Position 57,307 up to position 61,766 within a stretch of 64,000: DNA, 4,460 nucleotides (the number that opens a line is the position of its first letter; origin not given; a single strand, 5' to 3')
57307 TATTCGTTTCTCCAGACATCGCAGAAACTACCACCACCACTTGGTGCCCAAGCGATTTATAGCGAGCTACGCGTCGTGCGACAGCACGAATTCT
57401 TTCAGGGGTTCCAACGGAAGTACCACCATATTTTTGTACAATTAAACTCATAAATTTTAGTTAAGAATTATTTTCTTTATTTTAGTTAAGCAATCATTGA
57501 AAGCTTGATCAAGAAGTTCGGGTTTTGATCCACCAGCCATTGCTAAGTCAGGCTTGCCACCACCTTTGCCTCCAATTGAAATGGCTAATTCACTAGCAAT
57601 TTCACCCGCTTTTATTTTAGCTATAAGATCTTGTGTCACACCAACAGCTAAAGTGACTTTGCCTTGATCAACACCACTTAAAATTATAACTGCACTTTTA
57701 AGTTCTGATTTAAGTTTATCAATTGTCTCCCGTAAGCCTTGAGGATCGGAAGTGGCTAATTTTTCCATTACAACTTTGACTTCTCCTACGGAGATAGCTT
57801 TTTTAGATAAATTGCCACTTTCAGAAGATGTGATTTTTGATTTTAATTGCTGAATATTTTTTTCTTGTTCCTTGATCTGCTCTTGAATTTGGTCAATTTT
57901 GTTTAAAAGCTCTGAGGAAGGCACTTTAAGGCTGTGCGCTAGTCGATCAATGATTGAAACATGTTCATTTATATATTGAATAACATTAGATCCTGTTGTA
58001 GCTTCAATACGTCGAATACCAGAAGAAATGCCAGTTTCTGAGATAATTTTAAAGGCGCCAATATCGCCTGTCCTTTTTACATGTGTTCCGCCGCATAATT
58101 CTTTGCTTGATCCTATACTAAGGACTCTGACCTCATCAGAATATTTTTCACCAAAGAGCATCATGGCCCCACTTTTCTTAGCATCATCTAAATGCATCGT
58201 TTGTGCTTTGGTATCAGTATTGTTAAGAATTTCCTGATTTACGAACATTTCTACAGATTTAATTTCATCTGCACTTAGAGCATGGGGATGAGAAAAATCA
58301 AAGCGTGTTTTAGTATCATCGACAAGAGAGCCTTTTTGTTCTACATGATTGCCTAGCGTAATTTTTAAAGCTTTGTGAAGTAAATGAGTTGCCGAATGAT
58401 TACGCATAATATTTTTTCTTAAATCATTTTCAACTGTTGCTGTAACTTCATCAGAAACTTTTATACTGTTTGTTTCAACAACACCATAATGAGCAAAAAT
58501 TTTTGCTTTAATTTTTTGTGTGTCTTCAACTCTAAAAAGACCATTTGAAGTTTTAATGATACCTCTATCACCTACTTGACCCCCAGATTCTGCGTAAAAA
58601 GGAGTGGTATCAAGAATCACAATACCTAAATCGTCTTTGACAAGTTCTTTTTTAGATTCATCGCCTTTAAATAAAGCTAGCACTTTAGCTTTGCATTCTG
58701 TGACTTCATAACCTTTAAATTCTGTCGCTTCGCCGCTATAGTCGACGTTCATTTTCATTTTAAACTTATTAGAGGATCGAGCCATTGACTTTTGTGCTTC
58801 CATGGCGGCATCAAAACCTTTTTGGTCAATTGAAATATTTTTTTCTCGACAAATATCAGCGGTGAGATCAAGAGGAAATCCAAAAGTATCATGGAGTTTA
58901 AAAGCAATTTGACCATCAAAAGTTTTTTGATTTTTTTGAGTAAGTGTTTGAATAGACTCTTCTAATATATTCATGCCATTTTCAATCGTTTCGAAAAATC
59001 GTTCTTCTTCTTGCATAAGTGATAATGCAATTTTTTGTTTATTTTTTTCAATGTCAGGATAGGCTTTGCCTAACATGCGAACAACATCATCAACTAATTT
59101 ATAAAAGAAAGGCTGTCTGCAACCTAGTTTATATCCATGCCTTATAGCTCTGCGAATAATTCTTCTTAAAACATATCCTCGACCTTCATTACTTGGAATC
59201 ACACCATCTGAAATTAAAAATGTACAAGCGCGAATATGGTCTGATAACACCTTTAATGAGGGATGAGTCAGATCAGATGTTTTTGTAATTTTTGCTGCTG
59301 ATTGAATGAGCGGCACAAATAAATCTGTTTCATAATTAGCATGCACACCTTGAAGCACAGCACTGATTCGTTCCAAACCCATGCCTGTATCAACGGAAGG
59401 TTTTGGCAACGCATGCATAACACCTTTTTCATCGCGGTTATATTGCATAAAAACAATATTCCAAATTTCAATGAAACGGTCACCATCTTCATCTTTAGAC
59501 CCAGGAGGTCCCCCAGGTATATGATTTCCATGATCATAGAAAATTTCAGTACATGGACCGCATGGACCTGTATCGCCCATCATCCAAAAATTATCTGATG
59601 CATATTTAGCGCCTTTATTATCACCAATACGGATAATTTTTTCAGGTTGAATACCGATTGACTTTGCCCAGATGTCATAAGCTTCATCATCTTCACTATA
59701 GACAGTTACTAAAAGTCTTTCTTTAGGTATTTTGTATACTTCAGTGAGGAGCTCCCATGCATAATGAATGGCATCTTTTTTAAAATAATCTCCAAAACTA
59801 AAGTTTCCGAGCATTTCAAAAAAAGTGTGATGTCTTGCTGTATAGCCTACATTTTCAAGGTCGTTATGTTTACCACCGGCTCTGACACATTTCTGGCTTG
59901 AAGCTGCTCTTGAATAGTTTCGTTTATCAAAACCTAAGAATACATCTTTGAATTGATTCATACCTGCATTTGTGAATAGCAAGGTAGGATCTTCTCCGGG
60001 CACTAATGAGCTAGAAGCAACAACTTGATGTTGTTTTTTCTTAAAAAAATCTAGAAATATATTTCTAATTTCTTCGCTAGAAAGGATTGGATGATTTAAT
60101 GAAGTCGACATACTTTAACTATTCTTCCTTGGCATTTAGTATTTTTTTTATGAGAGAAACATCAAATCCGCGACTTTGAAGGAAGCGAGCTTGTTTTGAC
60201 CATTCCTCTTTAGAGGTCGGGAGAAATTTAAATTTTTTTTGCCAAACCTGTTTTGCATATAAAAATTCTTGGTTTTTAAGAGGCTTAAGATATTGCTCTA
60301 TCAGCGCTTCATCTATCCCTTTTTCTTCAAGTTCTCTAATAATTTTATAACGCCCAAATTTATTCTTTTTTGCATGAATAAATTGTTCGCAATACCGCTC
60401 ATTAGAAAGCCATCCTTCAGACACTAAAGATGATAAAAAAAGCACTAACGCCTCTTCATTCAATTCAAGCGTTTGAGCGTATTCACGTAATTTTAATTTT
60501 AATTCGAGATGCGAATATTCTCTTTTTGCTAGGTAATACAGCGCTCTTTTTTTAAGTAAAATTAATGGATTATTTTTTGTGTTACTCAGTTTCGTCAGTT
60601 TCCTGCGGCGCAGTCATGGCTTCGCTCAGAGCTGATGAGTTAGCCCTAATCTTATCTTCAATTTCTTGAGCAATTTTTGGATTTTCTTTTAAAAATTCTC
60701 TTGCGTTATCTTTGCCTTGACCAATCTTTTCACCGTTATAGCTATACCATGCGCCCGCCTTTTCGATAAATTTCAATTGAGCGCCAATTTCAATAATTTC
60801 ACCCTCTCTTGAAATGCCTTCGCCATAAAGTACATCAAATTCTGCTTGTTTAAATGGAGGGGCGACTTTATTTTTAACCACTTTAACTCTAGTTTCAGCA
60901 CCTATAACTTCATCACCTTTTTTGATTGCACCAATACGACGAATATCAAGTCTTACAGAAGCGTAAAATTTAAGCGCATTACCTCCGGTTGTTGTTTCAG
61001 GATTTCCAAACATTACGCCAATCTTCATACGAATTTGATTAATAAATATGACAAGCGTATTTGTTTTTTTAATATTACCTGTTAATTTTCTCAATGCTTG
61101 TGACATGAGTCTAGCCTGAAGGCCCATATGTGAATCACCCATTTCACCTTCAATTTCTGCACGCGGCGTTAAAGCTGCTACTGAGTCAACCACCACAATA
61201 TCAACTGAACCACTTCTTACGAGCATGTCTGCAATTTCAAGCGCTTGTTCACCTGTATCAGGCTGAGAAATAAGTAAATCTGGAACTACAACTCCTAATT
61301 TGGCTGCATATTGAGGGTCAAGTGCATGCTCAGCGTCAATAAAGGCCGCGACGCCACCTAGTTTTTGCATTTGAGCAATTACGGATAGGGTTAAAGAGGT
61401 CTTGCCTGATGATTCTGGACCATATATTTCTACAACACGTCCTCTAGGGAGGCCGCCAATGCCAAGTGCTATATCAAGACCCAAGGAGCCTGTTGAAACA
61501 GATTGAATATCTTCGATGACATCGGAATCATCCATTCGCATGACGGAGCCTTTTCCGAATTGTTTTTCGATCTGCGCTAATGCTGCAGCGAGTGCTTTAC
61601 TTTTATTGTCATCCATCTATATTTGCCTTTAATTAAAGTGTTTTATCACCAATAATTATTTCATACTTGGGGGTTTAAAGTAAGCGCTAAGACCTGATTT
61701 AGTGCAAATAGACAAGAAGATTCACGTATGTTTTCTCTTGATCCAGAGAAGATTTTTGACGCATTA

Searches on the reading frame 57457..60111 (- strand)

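Call 6: search_protein_families(library=ncbifam, proteins=[window:57457-60111:-])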
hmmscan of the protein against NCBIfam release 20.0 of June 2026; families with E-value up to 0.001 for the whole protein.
window:57457-60111:- (884 aa): 4 families
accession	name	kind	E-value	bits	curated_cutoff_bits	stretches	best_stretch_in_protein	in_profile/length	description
TIGR00344.1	alaS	equivalog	0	1047.9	457.05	1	14-861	1-847/847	alanine--tRNA ligase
NF002436.0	PRK01584.1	equivalog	7e-164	546.6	529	2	12-485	3-474/595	alanine--tRNA ligase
TIGR03683.1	A-tRNA_syn_arch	equivalog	3.2e-121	406.2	744.7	2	288-877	330-900/902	alanine--tRNA ligase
NF040865.1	a_tRNA_ed_AlaXM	equivalog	5.3e-30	104.9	300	1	491-704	21-231/234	alanyl-tRNA editing protein AlaXM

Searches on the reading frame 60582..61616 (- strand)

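Call 6: search_protein_families(library=ncbifam, proteins=[window:60582-61616:-])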
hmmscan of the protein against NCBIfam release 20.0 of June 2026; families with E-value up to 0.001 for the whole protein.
window:60582-61616:- (344 aa): 11 families
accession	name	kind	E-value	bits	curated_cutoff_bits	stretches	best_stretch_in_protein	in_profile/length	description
TIGR02012.1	tigrfam_recA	equivalog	1.2e-170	566.9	325.3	1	4-324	1-320/321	recombinase RecA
NF007072.0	PRK09519.1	equivalog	2e-141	472.9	1024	2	4-251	6-252/790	intein-containing recombinase RecA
NF003301.0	PRK04301.1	equivalog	1.2e-15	57.5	259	1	35-227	78-283/316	DNA repair and recombination protein RadA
TIGR02237.1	recomb_radB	equivalog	2.1e-14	53.9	172.4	1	53-226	6-177/210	DNA repair and recombination protein RadB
TIGR02236.1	recomb_radA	equivalog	3.8e-12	46.2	361.15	1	134-227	192-279/311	DNA repair and recombination protein RadA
NF006861.0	PRK09361.1-1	equivalog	3.1e-11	43.3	278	1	38-228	3-197/235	DNA repair and recombination protein RadB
TIGR02238.1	recomb_DMC1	equivalog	5.3e-10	38.9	447.7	1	24-227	62-281/314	meiotic recombinase Dmc1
NF033429.2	ImuA_translesion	equivalog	5.6e-10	39.4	150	1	38-143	14-120/181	translesion DNA synthesis-associated protein ImuA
TIGR02239.1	recomb_RAD51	equivalog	2.4e-09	36.7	478.05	1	34-227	72-281/316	DNA repair protein RAD51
NF058630.1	repair_Rv3395c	exception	3.4e-06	26.9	65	1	53-152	4-94/153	DnaE2-dependent mutagenesis accessory factor ImuA'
TIGR00416.1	sms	equivalog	0.00034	19.5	403.05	1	35-160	71-192/454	DNA repair protein RadA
